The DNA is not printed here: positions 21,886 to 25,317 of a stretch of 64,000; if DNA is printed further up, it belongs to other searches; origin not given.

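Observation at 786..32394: Very large glycosylation supercluster with about 10 paralogous GT-C-type polytopic membrane proteins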

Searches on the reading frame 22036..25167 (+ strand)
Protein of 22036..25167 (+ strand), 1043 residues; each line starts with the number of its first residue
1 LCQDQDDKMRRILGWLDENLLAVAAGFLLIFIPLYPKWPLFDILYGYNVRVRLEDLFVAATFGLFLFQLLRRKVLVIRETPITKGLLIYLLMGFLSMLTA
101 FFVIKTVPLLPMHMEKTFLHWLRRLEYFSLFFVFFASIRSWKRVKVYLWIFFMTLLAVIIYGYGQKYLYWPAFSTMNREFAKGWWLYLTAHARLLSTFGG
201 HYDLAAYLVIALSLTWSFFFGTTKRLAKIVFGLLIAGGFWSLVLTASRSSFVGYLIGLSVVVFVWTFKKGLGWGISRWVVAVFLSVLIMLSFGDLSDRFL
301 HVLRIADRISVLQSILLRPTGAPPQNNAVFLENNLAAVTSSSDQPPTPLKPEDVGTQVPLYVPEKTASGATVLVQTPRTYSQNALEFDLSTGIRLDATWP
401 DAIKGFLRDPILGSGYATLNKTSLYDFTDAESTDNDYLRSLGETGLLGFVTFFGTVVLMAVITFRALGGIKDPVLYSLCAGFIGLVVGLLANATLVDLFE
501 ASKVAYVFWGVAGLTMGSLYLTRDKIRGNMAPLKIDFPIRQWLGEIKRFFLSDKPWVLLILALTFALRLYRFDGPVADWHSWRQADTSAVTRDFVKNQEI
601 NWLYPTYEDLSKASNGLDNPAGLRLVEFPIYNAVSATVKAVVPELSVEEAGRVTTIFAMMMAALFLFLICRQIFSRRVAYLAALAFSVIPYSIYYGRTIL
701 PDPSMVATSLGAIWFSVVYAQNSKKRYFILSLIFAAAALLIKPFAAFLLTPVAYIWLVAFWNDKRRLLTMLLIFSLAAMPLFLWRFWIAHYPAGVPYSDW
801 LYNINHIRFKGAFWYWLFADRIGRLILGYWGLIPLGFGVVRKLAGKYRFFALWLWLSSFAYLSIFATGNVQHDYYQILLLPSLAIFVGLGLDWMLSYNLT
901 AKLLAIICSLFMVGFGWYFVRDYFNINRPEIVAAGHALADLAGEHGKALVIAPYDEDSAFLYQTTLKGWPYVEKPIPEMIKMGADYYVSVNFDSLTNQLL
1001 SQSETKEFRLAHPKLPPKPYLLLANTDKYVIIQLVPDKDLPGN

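Call 6: search_protein_families(library=pfam, proteins=[window:22036-25167:+], max_evalue=0.01)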
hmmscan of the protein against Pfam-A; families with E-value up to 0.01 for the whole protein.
window:22036-25167:+ (1043 aa): 2 families
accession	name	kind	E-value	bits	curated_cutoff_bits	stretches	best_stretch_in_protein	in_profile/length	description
PF04932.20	Wzy_C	-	4.3e-15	56.2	31.7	1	238-453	6-149/149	O-Antigen ligase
PF13231.12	PMT_2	-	2.8e-14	54.1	26.1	1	647-784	20-160/160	Dolichyl-phosphate-mannose-protein mannosyltransferase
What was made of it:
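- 22060..25167 (+): Protein J, 1035 aa. The N-terminal half is WaaL/Wzy_C-like, with D426-N-x3-R-x5-G-x2-G. It is fused to an ArnT/PMT_2-like GT-C C-terminal half carrying RLYRF and WRQADT. J is the centre of the conserved core. Wzy_C 56 bits plus PMT_2 54 bits (call 6).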

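Call 9: find_encoding_contigs(protein=window:22036-25167:+, flank=10000, max_places=6)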
Protein window:22036-25167:+ (1043 aa): no gene with exactly this product is on record in the collection.
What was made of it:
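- Tried and rejected: Exact look-up of J from the TTG start at 22036: failed (call 9).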

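Call 13: find_homologous_proteins(query=window:22060-25167:+, max_evalue=0.00001)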
Query window:22060-25167:+ (1035 aa): 1659 proteins with E <= 0.00001 among 8000 candidates; the best 120 are listed.
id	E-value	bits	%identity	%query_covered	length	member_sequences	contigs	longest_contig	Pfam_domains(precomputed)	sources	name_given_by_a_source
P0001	0.0e+0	2337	100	100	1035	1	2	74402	PF13231.13,PF04932.21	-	-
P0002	0.0e+0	1702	72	100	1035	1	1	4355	PF13231.13,PF04932.21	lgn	-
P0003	0.0e+0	1668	71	100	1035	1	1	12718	PF13231.13,PF04932.21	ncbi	-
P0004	0.0e+0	1637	70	100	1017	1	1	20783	PF13231.13,PF04932.21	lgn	-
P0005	0.0e+0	1630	68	100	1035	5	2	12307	PF13231.13,PF04932.21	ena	-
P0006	0.0e+0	1622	68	100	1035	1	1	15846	PF13231.13,PF04932.21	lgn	-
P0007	0.0e+0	1586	68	100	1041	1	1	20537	PF13231.13,PF04932.21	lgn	-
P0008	0.0e+0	1547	66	100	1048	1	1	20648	PF13231.13,PF04932.21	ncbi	-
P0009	0.0e+0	1537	66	100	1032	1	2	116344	PF13231.13,PF04932.21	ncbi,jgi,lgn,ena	-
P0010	0.0e+0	1531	66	100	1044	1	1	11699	PF13231.13,PF04932.21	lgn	-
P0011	0.0e+0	1485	63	99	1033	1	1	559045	PF13231.13,PF04932.21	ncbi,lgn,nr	ncbi:glycosyltransferase family 39 protein [Patescibacteria group bacterium]|nr:glycosyltransferase 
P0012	0.0e+0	1470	62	100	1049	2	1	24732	PF13231.13,PF04932.21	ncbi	-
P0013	0.0e+0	1468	62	100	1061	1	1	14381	PF13231.13,PF04932.21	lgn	-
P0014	0.0e+0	1464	63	100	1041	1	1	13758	PF13231.13,PF04932.21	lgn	-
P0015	0.0e+0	1461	62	100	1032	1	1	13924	PF13231.13,PF04932.21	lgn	-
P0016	0.0e+0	1454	62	100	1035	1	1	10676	PF13231.13,PF04932.21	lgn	-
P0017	0.0e+0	1451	63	100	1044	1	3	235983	PF13231.13,PF04932.21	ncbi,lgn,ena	-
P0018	0.0e+0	1431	62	100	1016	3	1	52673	PF13231.13,PF04932.21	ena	-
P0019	0.0e+0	1430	64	100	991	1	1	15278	PF13231.13,PF04932.21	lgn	-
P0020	0.0e+0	1422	61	100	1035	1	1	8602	PF13231.13,PF04932.21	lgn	-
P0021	0.0e+0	1416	59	100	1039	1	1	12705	PF13231.13,PF04932.21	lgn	-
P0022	0.0e+0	1414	62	100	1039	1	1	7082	PF13231.13,PF04932.21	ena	-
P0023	0.0e+0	1414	59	100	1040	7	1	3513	PF13231.13,PF04932.21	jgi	jgi:hypothetical protein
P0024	0.0e+0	1412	61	100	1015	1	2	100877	PF13231.13,PF04932.21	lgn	-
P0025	0.0e+0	1396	59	100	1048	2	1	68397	PF02366.25,PF13231.13,PF04932.21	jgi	-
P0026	0.0e+0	1395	59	100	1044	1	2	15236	PF13231.13,PF04932.21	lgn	-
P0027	0.0e+0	1394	72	81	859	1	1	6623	PF13231.13,PF04932.21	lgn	-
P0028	0.0e+0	1390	61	100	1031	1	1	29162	PF13231.13,PF04932.21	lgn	-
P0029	0.0e+0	1390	61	100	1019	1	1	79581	PF13231.13,PF04932.21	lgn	-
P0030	0.0e+0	1387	58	100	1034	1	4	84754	PF02366.25,PF13231.13,PF04932.21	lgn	-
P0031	0.0e+0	1377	58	99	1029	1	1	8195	PF13231.13,PF04932.21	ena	-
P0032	0.0e+0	1372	61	99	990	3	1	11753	PF13231.13,PF04932.21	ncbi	-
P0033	0.0e+0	1369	59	100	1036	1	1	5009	PF13231.13,PF04932.21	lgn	-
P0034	0.0e+0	1366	59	100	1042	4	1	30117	PF02366.25,PF13231.13,PF04932.21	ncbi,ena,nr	ncbi:MAG: Dolichyl-phosphate-mannose-protein mannosyltransferase [Microgenomates group bacterium GW2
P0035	0.0e+0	1357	60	97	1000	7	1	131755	PF13231.13,PF04932.21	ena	-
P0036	0.0e+0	1349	58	100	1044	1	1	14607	PF13231.13,PF04932.21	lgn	-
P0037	0.0e+0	1339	58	100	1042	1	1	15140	PF13231.13,PF04932.21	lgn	-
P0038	0.0e+0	1337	58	100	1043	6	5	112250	PF13231.13,PF04932.21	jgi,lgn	jgi:hypothetical protein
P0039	0.0e+0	1329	57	100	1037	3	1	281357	PF13231.13,PF04932.21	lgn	-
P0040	0.0e+0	1328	57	100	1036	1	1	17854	PF13231.13,PF04932.21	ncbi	-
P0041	0.0e+0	1308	57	100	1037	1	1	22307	PF13231.13,PF04932.21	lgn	-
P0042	0.0e+0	1308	58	100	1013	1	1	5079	PF13231.13,PF04932.21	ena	-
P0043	0.0e+0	1304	58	100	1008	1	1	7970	PF04932.21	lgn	-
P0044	0.0e+0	1299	59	98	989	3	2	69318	PF13231.13,PF04932.21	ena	-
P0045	0.0e+0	1294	58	99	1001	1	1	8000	PF13231.13,PF04932.21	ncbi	-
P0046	0.0e+0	1280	55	100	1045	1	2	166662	PF02366.25,PF13231.13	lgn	-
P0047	0.0e+0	1270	58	97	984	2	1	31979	PF13231.13,PF04932.21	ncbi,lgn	-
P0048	0.0e+0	1264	56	100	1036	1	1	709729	PF13231.13,PF04932.21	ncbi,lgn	-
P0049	0.0e+0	1257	57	99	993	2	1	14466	PF04932.21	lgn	-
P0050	0.0e+0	1249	55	100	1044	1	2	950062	PF13231.13,PF04932.21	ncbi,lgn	-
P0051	0.0e+0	1242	54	99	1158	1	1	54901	PF13231.13,PF04932.21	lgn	-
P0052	0.0e+0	1223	54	100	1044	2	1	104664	PF02366.25,PF09913.16,PF13231.13,PF04932.21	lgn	-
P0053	0.0e+0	1203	53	100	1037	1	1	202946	PF13231.13,PF04932.21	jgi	-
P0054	0.0e+0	1148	51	100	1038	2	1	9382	PF13231.13,PF04932.21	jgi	-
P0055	0.0e+0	1141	50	100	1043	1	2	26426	PF13231.13,PF04932.21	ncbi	-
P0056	0.0e+0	1136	51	100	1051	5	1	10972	PF13231.13,PF04932.21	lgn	-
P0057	0.0e+0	1129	51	100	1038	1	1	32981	PF02366.25,PF13231.13,PF04932.21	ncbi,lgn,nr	ncbi:glycosyltransferase family 39 protein [Candidatus Gottesmanbacteria bacterium]|nr:glycosyltrans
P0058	0.0e+0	1127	51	100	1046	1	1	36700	PF02366.25,PF13231.13,PF04932.21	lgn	-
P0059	0.0e+0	1125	51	100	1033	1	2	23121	PF13231.13,PF04932.21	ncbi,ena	-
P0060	0.0e+0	1122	50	100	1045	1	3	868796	PF13231.13,PF04932.21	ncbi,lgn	-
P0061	0.0e+0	1121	50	100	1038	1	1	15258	PF02366.25,PF13231.13,PF04932.21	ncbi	-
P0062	0.0e+0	1118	51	100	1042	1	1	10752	PF13231.13,PF04932.21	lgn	-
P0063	0.0e+0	1117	51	100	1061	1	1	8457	PF02366.25,PF13231.13,PF04932.21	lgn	-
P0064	0.0e+0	1113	51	100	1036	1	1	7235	PF02366.25,PF13231.13,PF04932.21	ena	-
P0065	0.0e+0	1112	50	100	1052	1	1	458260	PF04932.21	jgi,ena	-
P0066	0.0e+0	1111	50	100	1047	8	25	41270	PF13231.13,PF04932.21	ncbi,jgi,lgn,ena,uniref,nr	ncbi:hypothetical protein COV53_00350 [Candidatus Gottesmanbacteria bacterium CG11_big_fil_rev_8_21_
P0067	0.0e+0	1107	51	100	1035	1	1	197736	PF13231.13,PF04932.21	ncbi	-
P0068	0.0e+0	1106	50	100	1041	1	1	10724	PF04932.21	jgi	jgi:hypothetical protein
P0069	0.0e+0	1104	49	100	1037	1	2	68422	PF13231.13,PF04932.21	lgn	-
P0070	0.0e+0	1104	50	100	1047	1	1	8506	PF04932.21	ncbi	-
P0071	0.0e+0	1104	51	100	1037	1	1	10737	PF13231.13,PF04932.21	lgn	-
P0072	0.0e+0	1103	50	96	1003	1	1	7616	PF02366.25,PF13231.13,PF04932.21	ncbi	-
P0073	0.0e+0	1102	50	100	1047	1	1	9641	PF13231.13,PF04932.21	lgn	-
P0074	0.0e+0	1099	49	100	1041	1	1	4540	PF13231.13,PF04932.21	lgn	-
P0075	0.0e+0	1098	50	100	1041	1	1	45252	PF13231.13,PF04932.21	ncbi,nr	ncbi:O-antigen ligase family protein [Candidatus Gottesmanbacteria bacterium]|nr:O-antigen ligase fa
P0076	0.0e+0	1095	50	100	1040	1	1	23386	PF13231.13,PF04932.21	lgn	-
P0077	0.0e+0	1094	50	100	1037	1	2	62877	PF02366.25,PF13231.13,PF04932.21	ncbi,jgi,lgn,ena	-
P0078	0.0e+0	1091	50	100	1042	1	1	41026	PF04932.21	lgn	-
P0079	0.0e+0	1090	50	100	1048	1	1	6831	PF04932.21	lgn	-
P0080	0.0e+0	1090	49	100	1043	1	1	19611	PF13231.13,PF04932.21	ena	-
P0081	0.0e+0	1089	49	100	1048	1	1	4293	PF13231.13,PF04932.21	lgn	-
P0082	0.0e+0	1088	50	100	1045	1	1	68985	PF04932.21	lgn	-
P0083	0.0e+0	1087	50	100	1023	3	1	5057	PF13231.13,PF04932.21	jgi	-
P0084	0.0e+0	1087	49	100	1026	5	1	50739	PF13231.13,PF04932.21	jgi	-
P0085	0.0e+0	1086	50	100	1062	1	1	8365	PF04932.21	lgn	-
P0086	0.0e+0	1085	51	100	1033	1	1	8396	PF02366.25,PF13231.13,PF04932.21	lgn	-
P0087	0.0e+0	1084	49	100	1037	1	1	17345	PF04932.21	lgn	-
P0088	0.0e+0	1084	49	100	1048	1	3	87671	PF04932.21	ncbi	-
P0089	0.0e+0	1084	49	100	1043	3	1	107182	PF04932.21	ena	-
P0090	0.0e+0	1084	49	100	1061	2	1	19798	PF04932.21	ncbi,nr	ncbi:O-antigen ligase family protein [Candidatus Gottesmanbacteria bacterium]|nr:O-antigen ligase fa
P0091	0.0e+0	1084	50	100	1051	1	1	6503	PF13231.13,PF04932.21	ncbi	-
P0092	0.0e+0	1083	50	100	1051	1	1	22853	PF04932.21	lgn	-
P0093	0.0e+0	1083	49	100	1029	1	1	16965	PF13231.13,PF04932.21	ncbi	-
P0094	0.0e+0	1080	49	100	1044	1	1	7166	PF02366.25,PF04932.21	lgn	-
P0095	0.0e+0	1080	49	98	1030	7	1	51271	PF13231.13,PF04932.21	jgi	-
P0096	0.0e+0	1079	50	100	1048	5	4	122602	PF13231.13,PF04932.21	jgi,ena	jgi:hypothetical protein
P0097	0.0e+0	1079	49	100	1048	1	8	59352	PF13231.13,PF04932.21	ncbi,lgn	-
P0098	0.0e+0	1078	49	100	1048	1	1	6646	PF04932.21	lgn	-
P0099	0.0e+0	1078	50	100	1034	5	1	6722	PF13231.13,PF04932.21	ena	-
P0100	0.0e+0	1078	50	100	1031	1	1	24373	PF13231.13,PF04932.21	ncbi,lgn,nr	ncbi:glycosyltransferase family 39 protein [Candidatus Gottesmanbacteria bacterium]|nr:glycosyltrans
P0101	0.0e+0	1077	49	99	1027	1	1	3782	PF02366.25,PF13231.13,PF04932.21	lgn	-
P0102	0.0e+0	1075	49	100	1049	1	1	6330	PF04932.21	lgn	-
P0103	0.0e+0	1075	49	100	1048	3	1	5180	PF04932.21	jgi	-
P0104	0.0e+0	1074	49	100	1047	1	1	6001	PF04932.21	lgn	-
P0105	0.0e+0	1068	49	100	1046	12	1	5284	PF04932.21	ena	-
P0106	0.0e+0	1068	49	100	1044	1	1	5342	PF04932.21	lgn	-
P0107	0.0e+0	1067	49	100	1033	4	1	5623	PF13231.13,PF04932.21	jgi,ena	-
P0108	0.0e+0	1067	48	100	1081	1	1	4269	PF13231.13,PF04932.21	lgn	-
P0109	0.0e+0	1067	49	100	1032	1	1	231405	PF13231.13,PF04932.21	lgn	-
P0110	0.0e+0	1066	49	100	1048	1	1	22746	PF13231.13,PF04932.21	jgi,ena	-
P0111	0.0e+0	1065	48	100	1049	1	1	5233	PF04932.21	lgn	-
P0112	0.0e+0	1064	49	100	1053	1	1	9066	PF04932.21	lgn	-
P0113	0.0e+0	1063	49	100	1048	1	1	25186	PF13231.13,PF04932.21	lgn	-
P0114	0.0e+0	1062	48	100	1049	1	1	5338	PF04932.21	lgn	-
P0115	0.0e+0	1062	49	100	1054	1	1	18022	PF13231.13,PF04932.21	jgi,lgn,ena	-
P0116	0.0e+0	1061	50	100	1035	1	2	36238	PF13231.13,PF04932.21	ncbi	-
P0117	0.0e+0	1060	49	100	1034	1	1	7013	PF13231.13,PF04932.21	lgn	-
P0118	0.0e+0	1057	49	100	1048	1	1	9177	PF13231.13,PF04932.21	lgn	-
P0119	0.0e+0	1055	48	100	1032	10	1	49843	PF13231.13,PF04932.21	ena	-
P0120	0.0e+0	1054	59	78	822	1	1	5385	PF02366.25,PF13231.13,PF04932.21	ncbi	-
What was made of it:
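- On Protein O-mannosyltransferase (GT39 PMT): Only some homologues of J list PF02366 (call 13).
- Some homologues of J also match PF02366 PMT (call 13).
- Tried and rejected: The ATG at 22060 is the start on record (call 13).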

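Call 15: find_related_loci(query=A1, collection=genome_contigs, flank=10000)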
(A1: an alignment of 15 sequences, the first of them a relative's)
Query A1 (1035 aa) in genome_contigs; peptide patterns used: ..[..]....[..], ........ (x = any residue, [..] = any of these).
381 stretches matched a pattern; 288 encode a relative of the query (tblastn E <= 1e-3); the best 80 are kept; 80 distinct loci.
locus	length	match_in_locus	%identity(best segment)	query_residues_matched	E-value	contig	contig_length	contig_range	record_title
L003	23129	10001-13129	63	1-1033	0e+0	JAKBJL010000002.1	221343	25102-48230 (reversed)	MAG: bacterium isolate DBS2-5.bin62 NODE_11_length_221343_cov_7.730720, whole genome shotgun sequence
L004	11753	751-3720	61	1-1028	0e+0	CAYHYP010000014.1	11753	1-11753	MAG TPA_asm: uncultured Gammaproteobacteria bacterium isolate ERP119705_co16_27 genome assembly, contig: NODE_4374_lengt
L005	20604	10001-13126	59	1-1033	0e+0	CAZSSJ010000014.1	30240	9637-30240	MAG TPA_asm: uncultured Gammaproteobacteria bacterium isolate SRP050083_co1_3 genome assembly, contig: NODE_521_length_3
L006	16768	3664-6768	57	1-1033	0e+0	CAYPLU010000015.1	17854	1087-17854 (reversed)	MAG TPA_asm: uncultured Gammaproteobacteria bacterium isolate binchicken_co38_550 genome assembly, contig: NODE_6630_len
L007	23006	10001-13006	58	1-1026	0e+0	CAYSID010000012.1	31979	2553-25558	MAG TPA_asm: uncultured Gammaproteobacteria bacterium isolate binchicken_co107_25 genome assembly, contig: NODE_3504_len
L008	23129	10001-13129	55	1-1033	0e+0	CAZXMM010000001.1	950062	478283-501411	MAG TPA_asm: uncultured Gammaproteobacteria bacterium isolate SRP173033_co1_283 genome assembly, contig: NODE_1_length_9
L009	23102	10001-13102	56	1-1033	0e+0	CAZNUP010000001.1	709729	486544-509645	MAG TPA_asm: uncultured Gammaproteobacteria bacterium isolate SRP292972_co3_34 genome assembly, contig: NODE_7_length_70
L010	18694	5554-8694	66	1-1035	0e+0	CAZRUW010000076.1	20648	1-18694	MAG TPA_asm: uncultured Gammaproteobacteria bacterium isolate SRP271791_co1_61 genome assembly, contig: k141_467873, who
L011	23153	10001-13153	51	1-1035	0e+0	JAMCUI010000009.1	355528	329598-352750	MAG: Patescibacteria group bacterium isolate FK_Sedi_A_Bin.134 NODE_13_length_355528_cov_13.8818, whole genome shotgun s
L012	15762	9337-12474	50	1-1033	0e+0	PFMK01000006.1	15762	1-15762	MAG: Candidatus Gottesmanbacteria bacterium CG_4_10_14_0_8_um_filter_37_24 CG_4_10_14_0.8_um_filter_scaffold_2038_c, who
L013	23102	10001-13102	51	1-1033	0e+0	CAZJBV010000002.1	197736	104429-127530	MAG TPA_asm: uncultured Gammaproteobacteria bacterium isolate binchicken_co144_1014 genome assembly, contig: NODE_142_le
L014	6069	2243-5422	49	1-1033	0e+0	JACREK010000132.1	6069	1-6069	MAG: Candidatus Gottesmanbacteria bacterium isolate NC_groundwater_1697_Pr3_B-0.1um_39_16 SR-2_scaffold_141_2546941, who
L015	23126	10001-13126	49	1-1033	0e+0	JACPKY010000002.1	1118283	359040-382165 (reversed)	MAG: Candidatus Gottesmanbacteria bacterium isolate NC_groundwater_507_Ag_S-0.1um_40_14 S35_SO-1_scaffold_146377, whole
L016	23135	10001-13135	48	1-1033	0e+0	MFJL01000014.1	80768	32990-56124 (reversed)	MAG: Candidatus Gottesmanbacteria bacterium RIFCSPHIGHO2_02_FULL_39_11 rifcsphigho2_02_scaffold_230, whole genome shotgu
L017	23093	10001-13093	48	1-1033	0e+0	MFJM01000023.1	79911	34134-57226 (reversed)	MAG: Candidatus Gottesmanbacteria bacterium RIFCSPHIGHO2_02_FULL_39_14 rifcsphigho2_02_scaffold_251, whole genome shotgu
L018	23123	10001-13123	50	1-1035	0e+0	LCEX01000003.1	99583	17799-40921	MAG: Candidatus Gottesmanbacteria bacterium GW2011_GWC1_43_10 UV55_C0003, whole genome shotgun sequence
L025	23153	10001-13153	51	1-1035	0e+0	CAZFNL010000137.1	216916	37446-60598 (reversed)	MAG TPA_asm: uncultured Gammaproteobacteria bacterium isolate SRP271791_co1_7 genome assembly, contig: k141_45435, whole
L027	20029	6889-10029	62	2-1035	0e+0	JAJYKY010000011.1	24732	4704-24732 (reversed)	MAG: bacterium isolate DBS2-1.bin56 NODE_3504_length_24732_cov_6.585125, whole genome shotgun sequence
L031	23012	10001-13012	42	1-1029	0e+0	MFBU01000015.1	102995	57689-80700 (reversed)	MAG: Candidatus Curtissbacteria bacterium RIFCSPLOWO2_02_41_11 rifcsplowo2_02_sub10_scaffold_33, whole genome shotgun se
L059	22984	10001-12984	48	1-1029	0e+0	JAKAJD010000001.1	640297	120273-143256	MAG: bacterium isolate WY3.bin73 NODE_5_length_640297_cov_3.520291, whole genome shotgun sequence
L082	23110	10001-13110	48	5-1029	4e-131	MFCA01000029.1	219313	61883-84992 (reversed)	MAG: Candidatus Curtissbacteria bacterium RIFOXYA1_FULL_41_14 rifoxya1_full_scaffold_9, whole genome shotgun sequence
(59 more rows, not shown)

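Call 24: search_protein_families(library=ncbifam, proteins=[window:22060-25167:+], max_evalue=0.001)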
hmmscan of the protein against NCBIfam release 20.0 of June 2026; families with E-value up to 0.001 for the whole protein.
window:22060-25167:+ (1035 aa): 0 families

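Call 30: search_solved_structures(query=A1, max_evalue=1, show_alignments=3)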
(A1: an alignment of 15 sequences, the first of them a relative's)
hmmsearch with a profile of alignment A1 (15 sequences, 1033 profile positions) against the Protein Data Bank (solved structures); distinct sequences matched with E-value up to 1: 0.
